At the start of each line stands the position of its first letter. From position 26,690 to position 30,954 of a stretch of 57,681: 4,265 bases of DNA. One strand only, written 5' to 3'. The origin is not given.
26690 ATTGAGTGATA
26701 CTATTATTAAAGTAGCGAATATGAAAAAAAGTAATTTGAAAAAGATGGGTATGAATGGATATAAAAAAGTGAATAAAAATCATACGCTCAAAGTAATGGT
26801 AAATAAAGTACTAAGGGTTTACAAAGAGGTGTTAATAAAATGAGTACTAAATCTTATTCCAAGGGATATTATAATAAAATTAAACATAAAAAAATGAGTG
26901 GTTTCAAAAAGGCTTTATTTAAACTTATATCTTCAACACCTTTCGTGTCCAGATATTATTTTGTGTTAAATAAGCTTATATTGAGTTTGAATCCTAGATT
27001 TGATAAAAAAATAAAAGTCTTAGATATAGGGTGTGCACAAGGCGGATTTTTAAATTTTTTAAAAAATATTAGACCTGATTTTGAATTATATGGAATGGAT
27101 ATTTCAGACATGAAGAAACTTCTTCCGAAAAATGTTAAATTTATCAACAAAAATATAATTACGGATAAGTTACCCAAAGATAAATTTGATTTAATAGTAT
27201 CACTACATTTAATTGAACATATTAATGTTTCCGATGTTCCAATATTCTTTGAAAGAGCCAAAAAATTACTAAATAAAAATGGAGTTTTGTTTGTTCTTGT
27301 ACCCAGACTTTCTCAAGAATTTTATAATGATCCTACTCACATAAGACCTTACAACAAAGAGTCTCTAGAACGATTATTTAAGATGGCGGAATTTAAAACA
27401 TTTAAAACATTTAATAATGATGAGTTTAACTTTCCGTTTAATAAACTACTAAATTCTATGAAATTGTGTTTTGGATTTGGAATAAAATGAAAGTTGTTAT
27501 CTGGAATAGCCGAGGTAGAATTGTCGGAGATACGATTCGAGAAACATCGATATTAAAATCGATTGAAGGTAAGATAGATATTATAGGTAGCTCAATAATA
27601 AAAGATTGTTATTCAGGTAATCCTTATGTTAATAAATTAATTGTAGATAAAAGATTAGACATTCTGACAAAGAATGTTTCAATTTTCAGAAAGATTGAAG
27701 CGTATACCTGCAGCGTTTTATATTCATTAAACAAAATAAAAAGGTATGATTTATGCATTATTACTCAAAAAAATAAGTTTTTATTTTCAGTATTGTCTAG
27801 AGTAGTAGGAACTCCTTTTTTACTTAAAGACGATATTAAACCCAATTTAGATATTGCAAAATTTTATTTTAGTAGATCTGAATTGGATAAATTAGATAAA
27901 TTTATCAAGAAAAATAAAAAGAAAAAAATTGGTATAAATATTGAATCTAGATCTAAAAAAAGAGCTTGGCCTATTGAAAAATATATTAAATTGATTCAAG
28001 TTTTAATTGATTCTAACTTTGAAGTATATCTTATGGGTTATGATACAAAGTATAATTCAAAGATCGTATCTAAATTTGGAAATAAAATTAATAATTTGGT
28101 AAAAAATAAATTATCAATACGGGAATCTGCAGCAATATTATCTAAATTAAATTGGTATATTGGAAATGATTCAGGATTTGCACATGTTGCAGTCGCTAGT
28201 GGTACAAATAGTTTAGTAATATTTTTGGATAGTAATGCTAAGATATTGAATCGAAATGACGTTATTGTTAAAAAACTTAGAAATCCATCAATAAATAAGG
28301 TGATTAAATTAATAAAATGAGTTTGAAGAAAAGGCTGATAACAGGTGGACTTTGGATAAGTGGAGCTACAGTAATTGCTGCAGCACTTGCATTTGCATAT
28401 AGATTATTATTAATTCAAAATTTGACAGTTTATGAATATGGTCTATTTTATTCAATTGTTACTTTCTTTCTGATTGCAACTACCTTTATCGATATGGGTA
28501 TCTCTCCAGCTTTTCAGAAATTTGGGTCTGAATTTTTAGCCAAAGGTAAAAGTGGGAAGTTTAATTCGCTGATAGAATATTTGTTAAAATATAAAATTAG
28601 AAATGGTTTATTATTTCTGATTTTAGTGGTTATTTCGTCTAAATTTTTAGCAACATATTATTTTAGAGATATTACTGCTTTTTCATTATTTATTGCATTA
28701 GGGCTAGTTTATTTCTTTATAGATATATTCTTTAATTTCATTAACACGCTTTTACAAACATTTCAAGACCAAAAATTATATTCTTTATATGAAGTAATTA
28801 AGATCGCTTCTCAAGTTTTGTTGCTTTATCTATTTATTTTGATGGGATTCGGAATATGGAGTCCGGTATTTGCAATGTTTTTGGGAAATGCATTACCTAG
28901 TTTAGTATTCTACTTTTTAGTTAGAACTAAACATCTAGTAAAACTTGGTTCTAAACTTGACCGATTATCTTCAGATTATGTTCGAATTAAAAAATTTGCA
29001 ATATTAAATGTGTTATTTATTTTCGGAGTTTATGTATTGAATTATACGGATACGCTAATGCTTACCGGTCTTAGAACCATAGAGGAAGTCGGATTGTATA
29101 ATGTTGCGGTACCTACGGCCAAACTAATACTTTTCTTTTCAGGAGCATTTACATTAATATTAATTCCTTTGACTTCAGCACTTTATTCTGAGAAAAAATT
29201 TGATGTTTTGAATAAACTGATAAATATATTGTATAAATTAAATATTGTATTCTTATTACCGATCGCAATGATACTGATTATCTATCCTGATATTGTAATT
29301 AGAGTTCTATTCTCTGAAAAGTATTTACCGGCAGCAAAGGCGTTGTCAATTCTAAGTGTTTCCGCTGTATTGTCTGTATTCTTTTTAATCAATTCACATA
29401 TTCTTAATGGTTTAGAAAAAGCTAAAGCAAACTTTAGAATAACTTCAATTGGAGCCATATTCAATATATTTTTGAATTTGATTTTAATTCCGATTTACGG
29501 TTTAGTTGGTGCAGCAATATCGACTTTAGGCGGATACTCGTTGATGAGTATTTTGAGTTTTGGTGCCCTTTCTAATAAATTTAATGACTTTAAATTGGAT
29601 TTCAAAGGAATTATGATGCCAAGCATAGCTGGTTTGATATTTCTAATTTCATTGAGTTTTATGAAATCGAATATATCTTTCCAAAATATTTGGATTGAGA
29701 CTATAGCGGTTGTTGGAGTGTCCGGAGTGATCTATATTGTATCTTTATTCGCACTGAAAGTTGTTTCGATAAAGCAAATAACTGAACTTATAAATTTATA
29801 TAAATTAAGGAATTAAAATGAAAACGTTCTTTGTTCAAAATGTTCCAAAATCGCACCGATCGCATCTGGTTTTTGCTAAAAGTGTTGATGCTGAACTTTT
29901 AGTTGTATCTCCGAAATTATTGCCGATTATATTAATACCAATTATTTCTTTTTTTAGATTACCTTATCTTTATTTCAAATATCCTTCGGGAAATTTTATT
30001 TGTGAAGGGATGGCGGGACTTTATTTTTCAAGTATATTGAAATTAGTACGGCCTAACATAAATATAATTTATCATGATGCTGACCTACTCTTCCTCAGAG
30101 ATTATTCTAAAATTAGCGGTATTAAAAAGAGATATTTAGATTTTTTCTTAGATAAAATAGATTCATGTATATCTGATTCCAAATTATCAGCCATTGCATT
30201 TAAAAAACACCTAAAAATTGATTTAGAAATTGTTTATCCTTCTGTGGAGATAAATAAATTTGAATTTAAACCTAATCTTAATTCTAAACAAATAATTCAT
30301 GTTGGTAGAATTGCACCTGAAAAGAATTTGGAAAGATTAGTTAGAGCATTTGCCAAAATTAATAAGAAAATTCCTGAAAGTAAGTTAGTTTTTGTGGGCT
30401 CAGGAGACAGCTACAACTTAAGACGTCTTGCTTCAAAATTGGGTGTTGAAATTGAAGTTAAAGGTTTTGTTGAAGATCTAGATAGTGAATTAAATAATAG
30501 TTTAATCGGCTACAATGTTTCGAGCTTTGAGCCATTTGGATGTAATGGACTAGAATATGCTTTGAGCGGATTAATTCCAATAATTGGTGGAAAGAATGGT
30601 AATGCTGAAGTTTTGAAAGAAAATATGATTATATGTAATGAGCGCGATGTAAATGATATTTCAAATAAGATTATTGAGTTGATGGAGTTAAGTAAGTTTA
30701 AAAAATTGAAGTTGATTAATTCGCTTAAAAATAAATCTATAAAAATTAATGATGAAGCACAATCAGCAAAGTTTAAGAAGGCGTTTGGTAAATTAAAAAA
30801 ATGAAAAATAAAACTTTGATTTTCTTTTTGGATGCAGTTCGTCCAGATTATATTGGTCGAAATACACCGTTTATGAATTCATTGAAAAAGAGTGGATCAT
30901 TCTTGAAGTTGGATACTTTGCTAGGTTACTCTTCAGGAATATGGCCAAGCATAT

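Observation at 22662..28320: Bacterial-type ADP-heptose pathway and two GT9 heptosyltransferase-like genes inside an archaeal AglB operon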

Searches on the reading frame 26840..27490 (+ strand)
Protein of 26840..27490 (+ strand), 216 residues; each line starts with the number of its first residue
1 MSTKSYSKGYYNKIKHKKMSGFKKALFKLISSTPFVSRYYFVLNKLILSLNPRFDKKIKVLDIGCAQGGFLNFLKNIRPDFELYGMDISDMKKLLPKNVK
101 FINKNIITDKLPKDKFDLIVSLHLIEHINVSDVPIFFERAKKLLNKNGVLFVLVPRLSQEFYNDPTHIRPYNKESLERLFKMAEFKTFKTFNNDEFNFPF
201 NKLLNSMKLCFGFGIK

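Call 3: search_protein_families(library=pfam, proteins=[window:26840-27490:+], max_evalue=0.01)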
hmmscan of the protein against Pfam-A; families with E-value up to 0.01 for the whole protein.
window:26840-27490:+ (216 aa): 10 families
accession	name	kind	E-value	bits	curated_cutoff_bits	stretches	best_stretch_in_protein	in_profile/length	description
PF13489.12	Methyltransf_23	-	8.3e-21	74.9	27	1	43-186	9-160/164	Methyltransferase domain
PF13847.12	Methyltransf_31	-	6.9e-12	45.7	27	1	55-164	2-125/145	Methyltransferase domain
PF08242.18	Methyltransf_12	-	6.5e-11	43.3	30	1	61-150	1-98/98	Methyltransferase domain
PF13649.12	Methyltransf_25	-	5.3e-10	40.3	27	1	60-148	1-97/97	Methyltransferase domain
PF08241.18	Methyltransf_11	-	1.3e-09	39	21.2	1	61-152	1-95/95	Methyltransferase domain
PF01728.25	FtsJ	-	4.8e-08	33.6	24.1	1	45-120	11-96/181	FtsJ-like methyltransferase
PF02353.26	CMAS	-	1.9e-06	27.8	27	1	58-152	64-164/273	Mycolic acid cyclopropane synthetase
PF05175.20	MTS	-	4.3e-05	23.6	23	1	53-155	30-141/170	Methyltransferase small domain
PF01739.24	CheR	-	0.00081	19.3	27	0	91-152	112-173/195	CheR methyltransferase, SAM binding domain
PF05891.18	Methyltransf_PK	-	0.008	16.2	27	0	112-194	119-203/218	AdoMet dependent proline di-methyltransferase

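Call 4: search_protein_families(library=ncbifam, proteins=[window:26840-27490:+], max_evalue=0.01)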
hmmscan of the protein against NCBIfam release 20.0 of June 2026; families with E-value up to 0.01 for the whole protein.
window:26840-27490:+ (216 aa): 15 families
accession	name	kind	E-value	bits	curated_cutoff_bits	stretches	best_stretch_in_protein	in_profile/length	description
TIGR02072.1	BioC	equivalog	2.2e-09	37.5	184.95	1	46-207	23-192/244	malonyl-ACP O-methyltransferase BioC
NF008686.0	PRK11705.1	equivalog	1.3e-08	34.3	400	1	55-152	166-265/383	cyclopropane fatty acyl phospholipid synthase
NF053839.1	CPFASynBruc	equivalog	7.9e-08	31.7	600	1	55-153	173-277/410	cyclopropane fatty acid synthase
TIGR01983.1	UbiG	equivalog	3e-05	23.4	102.95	1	56-152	49-151/228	bifunctional 2-polyprenyl-6-hydroxyphenol methylase/3-demethylubiquinol 3-O-methyltransferase UbiG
TIGR00478.1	tly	subfamily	4.5e-05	22.9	185.8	1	25-91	45-109/228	TlyA family rRNA (cytidine-2'-O)-methyltransferase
NF043040.1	corrin_prot_MT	hypoth_equivalog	0.00016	21.1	180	1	56-152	41-147/216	corrinoid protein-associated methyltransferase CpaM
NF002463.0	PRK01683.1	equivalog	0.00022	20.9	297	1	56-160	31-136/258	trans-aconitate 2-methyltransferase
TIGR03534.1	RF_mod_PrmC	equivalog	0.00052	19.6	199.1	1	55-121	87-162/253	peptide chain release factor N(5)-glutamine methyltransferase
NF049952.1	23rRNACMtaseTlyA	equivalog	0.00059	19.4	250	1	25-120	47-144/236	23S rRNA (cytidine-2'-O)-methyltransferase TlyA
TIGR03587.1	Pse_Me-ase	hypoth_equivalog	0.00064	19.9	112.05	1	55-181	42-162/204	pseudaminic acid biosynthesis-associated methylase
TIGR04345.1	ovoA_Cterm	equivalog_domain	0.00075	19.1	170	0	97-184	116-201/242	putative 4-mercaptohistidine N1-methyltransferase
NF008992.0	PRK12335.1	equivalog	0.0011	18.2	303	1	56-160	122-231/289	SAM-dependent methyltransferase TehB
TIGR00438.1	rrmJ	equivalog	0.0024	17.4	300.15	1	35-115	12-89/188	23S rRNA (uridine(2552)-2'-O)-methyltransferase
NF045667.1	MTase_DVU1556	equivalog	0.0084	15.6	155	0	53-120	19-89/213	DVU_1556 family methyltransferase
NF003276.0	PRK04266.1-2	equivalog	0.0084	15.6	113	0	51-198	62-216/222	fibrillarin-like rRNA/tRNA 2'-O-methyltransferase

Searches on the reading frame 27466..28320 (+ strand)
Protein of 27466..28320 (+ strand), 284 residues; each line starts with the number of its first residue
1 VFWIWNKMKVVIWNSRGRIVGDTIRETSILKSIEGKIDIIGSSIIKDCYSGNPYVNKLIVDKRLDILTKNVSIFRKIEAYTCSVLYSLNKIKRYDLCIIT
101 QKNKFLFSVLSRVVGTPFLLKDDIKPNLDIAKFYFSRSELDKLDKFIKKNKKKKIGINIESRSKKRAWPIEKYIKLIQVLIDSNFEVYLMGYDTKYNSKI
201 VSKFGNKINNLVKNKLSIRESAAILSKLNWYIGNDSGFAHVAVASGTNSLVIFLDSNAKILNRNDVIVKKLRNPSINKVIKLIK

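Call 3: search_protein_families(library=pfam, proteins=[window:27466-28320:+], max_evalue=0.01)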
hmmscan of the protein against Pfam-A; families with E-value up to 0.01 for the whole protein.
window:27466-28320:+ (284 aa): 1 family
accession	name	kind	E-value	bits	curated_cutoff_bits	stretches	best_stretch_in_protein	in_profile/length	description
PF01075.23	Glyco_transf_9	-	4.8e-18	65.8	22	1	136-259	90-215/247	Glycosyltransferase family 9 (heptosyltransferase)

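Call 4: search_protein_families(library=ncbifam, proteins=[window:27466-28320:+], max_evalue=0.01)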
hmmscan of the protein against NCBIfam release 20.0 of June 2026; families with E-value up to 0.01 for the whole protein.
window:27466-28320:+ (284 aa): 6 families
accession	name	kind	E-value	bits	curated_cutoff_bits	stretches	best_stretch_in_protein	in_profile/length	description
TIGR02193.1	heptsyl_trn_I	equivalog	3.8e-11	42.8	185.3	1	145-259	172-287/320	lipopolysaccharide heptosyltransferase I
TIGR02195.1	heptsyl_trn_II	equivalog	6.2e-08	32.1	134.6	1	139-246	161-275/339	lipopolysaccharide heptosyltransferase II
TIGR02201.1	heptsyl_trn_III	equivalog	9.8e-07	28.1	170.2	1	125-257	152-290/344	putative lipopolysaccharide heptosyltransferase III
NF007742.0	PRK10422.1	equivalog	4.3e-06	25.8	467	1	151-255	182-290/352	lipopolysaccharide core heptosyltransferase RfaQ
NF008162.0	PRK10916.1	equivalog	0.00027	20.3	569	1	144-247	172-281/348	ADP-heptose--LPS heptosyltransferase RfaF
TIGR04372.1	glycosyl_04372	domain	0.00034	20.1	45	1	154-280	17-141/207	TIGR04372 family glycosyltransferase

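Call 36: search_solved_structures(query=window:27487-28320:+, max_evalue=0.01, show_alignments=1)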
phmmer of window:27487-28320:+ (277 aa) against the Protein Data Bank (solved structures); distinct sequences matched with E-value up to 0.01: 0.

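Call 55: find_homologous_proteins(query=window:27487-28320:+)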
Query window:27487-28320:+ (277 aa): 10 proteins with E <= 0.001 among 2340 candidates.
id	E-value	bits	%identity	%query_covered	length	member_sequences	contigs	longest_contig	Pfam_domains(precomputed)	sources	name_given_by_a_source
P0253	3.7e-169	579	100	100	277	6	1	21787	PF01075.24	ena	-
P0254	2.5e-112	393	68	100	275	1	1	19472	PF01075.24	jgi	-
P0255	8.5e-109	381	66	99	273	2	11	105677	PF01075.24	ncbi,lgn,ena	-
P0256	2.1e-61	226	67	62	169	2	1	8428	-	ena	-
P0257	9.6e-50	187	39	100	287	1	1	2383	PF01075.24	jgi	jgi:ADP-heptose:LPS heptosyltransferase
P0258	7.6e-45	171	36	99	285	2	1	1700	PF01075.24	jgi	jgi:ADP-heptose:LPS heptosyltransferase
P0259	6.6e-6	44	32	40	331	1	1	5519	PF02350.26,PF01075.24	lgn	-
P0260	5.4e-5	41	31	37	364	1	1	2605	PF01075.24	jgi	jgi:heptosyltransferase-2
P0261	1.2e-4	40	36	38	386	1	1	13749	PF01075.24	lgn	-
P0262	1.6e-4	39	35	40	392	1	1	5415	PF01075.24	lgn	-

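Call 64: search_protein_representatives(protein=window:27487-28320:+)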
Query: 277 residues. Proteins with E-value up to 0.001 (for the whole library): 1553; up to 1e-10: 25; up to 1e-30: 7. The best 150 are listed.
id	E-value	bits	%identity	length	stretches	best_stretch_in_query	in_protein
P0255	2.7e-109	380.9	66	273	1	5-277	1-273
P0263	1.0e-59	218.4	99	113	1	167-277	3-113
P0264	6.3e-44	166.7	38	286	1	2-276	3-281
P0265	1.2e-43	165.8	36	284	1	1-274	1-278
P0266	3.5e-43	164.2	38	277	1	2-276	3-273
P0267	1.2e-36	142.9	34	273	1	1-276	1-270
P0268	1.5e-36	142.6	35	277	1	3-277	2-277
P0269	2.8e-26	108.9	35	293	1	1-275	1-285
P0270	3.3e-22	95.5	43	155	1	127-276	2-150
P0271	5.3e-18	81.7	40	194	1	123-274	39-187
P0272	7.7e-17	77.9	32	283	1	1-214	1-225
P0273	4.4e-16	75.4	31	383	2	115-249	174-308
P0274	2.9e-14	69.5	30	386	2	120-248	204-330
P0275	3.2e-14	69.3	28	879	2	109-253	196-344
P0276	9.9e-14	67.7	30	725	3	134-253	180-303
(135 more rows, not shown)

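Call 65: predict_structure(alignment_id=A2)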
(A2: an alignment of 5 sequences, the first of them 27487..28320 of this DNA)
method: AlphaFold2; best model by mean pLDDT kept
length: 277 residues; sequences in the alignment: 5
mean_pLDDT: 90.6   pTM: 0.87
mean pLDDT of the five models: 90.6, 85.0, 83.4, 83.1, 70.1
residues with pLDDT >= 90: 178; 70-90: 95; 50-70: 4; < 50: 0
segments of 3 or more residues with pLDDT < 50: none
pLDDT, mean of each block of 10 residues (from residue 1): 87 85 88 90 89 91 91 93 94 90 93 91 90 90 91 77 94 96 88 94 89 93 92 94 90 88 94 94
secondary structure, 60 per line:
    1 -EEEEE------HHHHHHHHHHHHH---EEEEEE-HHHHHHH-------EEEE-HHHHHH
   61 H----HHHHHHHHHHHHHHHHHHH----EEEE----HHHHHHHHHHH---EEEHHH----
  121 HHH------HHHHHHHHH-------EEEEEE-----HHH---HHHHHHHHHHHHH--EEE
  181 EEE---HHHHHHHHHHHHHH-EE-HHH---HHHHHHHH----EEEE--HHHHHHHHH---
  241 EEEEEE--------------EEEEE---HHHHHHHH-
elements in order: E2-6 H13-25 E29-34 H36-42 E50-53 H55-61 H66-84 E89-92 H97-107 E111-113 H130-138 E146-151 H163-175 E178-183 H187-200 H211-218 E223-226 H229-237 E241-246 E261-265 H269-276

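Call 69: fold_search(model_id=the predicted structure, library=pdb)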
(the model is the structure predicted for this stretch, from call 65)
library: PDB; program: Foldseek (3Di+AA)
matches with E <= 10: 1499; with E <= 0.001: 176
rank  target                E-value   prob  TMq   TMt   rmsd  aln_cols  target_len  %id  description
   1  1psw                  2.1e-12  1.00  0.72  0.61   4.2       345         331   17  Structure of E. coli ADP-heptose lps heptosyltransferase II (released 2003-07-08)
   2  3tov_A                2.8e-12  1.00  0.77  0.63   4.2       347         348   16  The crystal structure of the glycosyl transferase family 9 from Veillonella parvula DSM 2008 (released 2011-09-21)
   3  3tov_B                2.6e-11  1.00  0.75  0.61   6.1       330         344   16  The crystal structure of the glycosyl transferase family 9 from Veillonella parvula DSM 2008 (released 2011-09-21)
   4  2h1h_A                3.9e-11  1.00  0.71  0.62   8.0       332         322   14  E. coli heptosyltransferase WaaC with ADP-2-deoxy-2-fluoro heptose (released 2007-05-22)
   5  2h1f_A                4.9e-11  1.00  0.66  0.59   7.4       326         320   14  E. coli heptosyltransferase WaaC with ADP (released 2007-05-22)
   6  2h1h_B                7.3e-11  1.00  0.69  0.62   6.2       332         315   15  E. coli heptosyltransferase WaaC with ADP-2-deoxy-2-fluoro heptose (released 2007-05-22)
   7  6dfe_B                1.2e-10  1.00  0.67  0.58   6.2       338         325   15  The structure of a ternary complex of E. coli WaaC (released 2018-09-05)
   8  2gt1_A                1.3e-10  1.00  0.69  0.60   7.2       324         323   14  E. coli heptosyltransferase WaaC. (released 2007-05-01)
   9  2gt1_B                1.3e-09  1.00  0.58  0.54   6.7       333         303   14  E. coli heptosyltransferase WaaC. (released 2007-05-01)
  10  3beo_A                5.5e-08  1.00  0.46  0.37   9.4       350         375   11  A Structural Basis for the allosteric regulation of non-hydrolyzing UDP-GlcNAc 2-epimerases (released 2008-02-19)
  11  1f6d_B                6.2e-08  1.00  0.54  0.43   7.9       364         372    9  THE STRUCTURE OF UDP-N-ACETYLGLUCOSAMINE 2-EPIMERASE FROM E. COLI. (released 2000-12-13)
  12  4fkz_A                7.8e-08  1.00  0.47  0.37   9.5       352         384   11  Crystal structure of Bacillus subtilis UDP-GlcNAc 2-epimerase in complex with UDP-GlcNAc and UDP (released 2013-05-08)
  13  4fkz_B                1.8e-07  1.00  0.46  0.37   9.8       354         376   12  Crystal structure of Bacillus subtilis UDP-GlcNAc 2-epimerase in complex with UDP-GlcNAc and UDP (released 2013-05-08)
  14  9grx_1                1.9e-07  1.00  0.71  0.51   4.6       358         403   13  NDH-PSI-LHCI supercomplex from S. oleracea (released 2025-02-12)
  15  1o6c_B                5.1e-07  1.00  0.52  0.41   9.4       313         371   10  Crystal structure of UDP-N-acetylglucosamine 2-epimerase (released 2003-11-25)
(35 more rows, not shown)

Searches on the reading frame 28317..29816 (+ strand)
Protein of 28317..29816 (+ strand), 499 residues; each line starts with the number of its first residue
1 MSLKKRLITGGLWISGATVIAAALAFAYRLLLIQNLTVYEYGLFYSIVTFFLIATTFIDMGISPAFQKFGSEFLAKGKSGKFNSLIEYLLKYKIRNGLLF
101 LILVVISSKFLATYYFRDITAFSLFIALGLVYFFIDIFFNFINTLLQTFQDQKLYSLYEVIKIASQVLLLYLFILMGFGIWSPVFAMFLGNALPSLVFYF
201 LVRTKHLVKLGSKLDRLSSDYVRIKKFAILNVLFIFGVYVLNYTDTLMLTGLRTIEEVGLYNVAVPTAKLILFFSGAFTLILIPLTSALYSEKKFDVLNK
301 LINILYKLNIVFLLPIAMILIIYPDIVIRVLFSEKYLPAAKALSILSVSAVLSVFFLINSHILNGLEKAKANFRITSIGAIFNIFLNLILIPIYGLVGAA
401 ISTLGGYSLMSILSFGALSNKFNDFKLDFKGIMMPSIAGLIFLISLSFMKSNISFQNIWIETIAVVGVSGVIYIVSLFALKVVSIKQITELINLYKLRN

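Call 3: search_protein_families(library=pfam, proteins=[window:28317-29816:+], max_evalue=0.01)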
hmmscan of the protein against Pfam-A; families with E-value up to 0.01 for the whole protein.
window:28317-29816:+ (499 aa): 3 families
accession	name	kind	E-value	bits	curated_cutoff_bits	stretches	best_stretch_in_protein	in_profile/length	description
PF01943.22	Polysacc_synt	-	2.9e-16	60.2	28.2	1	9-287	3-271/274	Polysaccharide biosynthesis protein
PF13440.11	Polysacc_synt_3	-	1.1e-12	48.2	23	1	36-340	6-292/293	Polysaccharide biosynthesis protein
PF01554.23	MatE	-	1.4e-09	38.3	24.9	1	238-389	9-161/161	MatE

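Call 4: search_protein_families(library=ncbifam, proteins=[window:28317-29816:+], max_evalue=0.01)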
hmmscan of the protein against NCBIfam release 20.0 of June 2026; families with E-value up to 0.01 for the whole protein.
window:28317-29816:+ (499 aa): 6 families
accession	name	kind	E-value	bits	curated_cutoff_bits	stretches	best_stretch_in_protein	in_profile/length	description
TIGR02900.1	spore_V_B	equivalog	1.7e-17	63.3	372.3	1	9-475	3-487/488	stage V sporulation protein B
NF041871.1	Wzx_EPS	equivalog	9.2e-11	41.1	800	1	244-495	225-475/492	exopolysaccharide biosynthesis flippase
TIGR00797.1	matE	subfamily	1.3e-09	37.4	147.4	1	241-448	12-221/396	MATE family efflux transporter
NF047674.1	TeichurnBiosyTuaB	equivalog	5.9e-08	32.2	580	1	2-477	3-466/469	teichuronic acid biosynthesis protein TuaB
NF007773.0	PRK10459.1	equivalog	7.5e-08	31.8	273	1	1-415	1-395/492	MOP flippase family protein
NF050818.1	PolSacchBiosHfsF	equivalog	0.00029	20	700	1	155-482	142-462/468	polysaccharide biosynthesis protein HfsF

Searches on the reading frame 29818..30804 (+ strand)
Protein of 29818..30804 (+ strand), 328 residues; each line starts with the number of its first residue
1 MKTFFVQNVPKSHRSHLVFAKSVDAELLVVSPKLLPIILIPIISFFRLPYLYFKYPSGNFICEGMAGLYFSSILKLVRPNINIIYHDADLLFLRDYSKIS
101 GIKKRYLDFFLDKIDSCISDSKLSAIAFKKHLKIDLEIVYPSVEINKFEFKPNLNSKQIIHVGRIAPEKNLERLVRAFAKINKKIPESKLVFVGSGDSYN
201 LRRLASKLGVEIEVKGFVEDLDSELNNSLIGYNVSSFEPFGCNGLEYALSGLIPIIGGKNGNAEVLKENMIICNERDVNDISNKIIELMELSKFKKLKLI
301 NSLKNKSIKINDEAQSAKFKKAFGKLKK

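Call 9: search_protein_families(library=pfam, proteins=[window:29818-30804:+], max_evalue=0.001)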
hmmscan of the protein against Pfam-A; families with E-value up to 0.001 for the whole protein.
window:29818-30804:+ (328 aa): 2 families
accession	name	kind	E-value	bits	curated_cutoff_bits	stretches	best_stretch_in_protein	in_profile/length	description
PF00534.26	Glycos_transf_1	-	2.4e-23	83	26.4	1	144-293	3-160/172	Glycosyl transferases group 1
PF13692.12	Glyco_trans_1_4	-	2.1e-18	67.4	27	1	157-290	2-141/142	Glycosyl transferases group 1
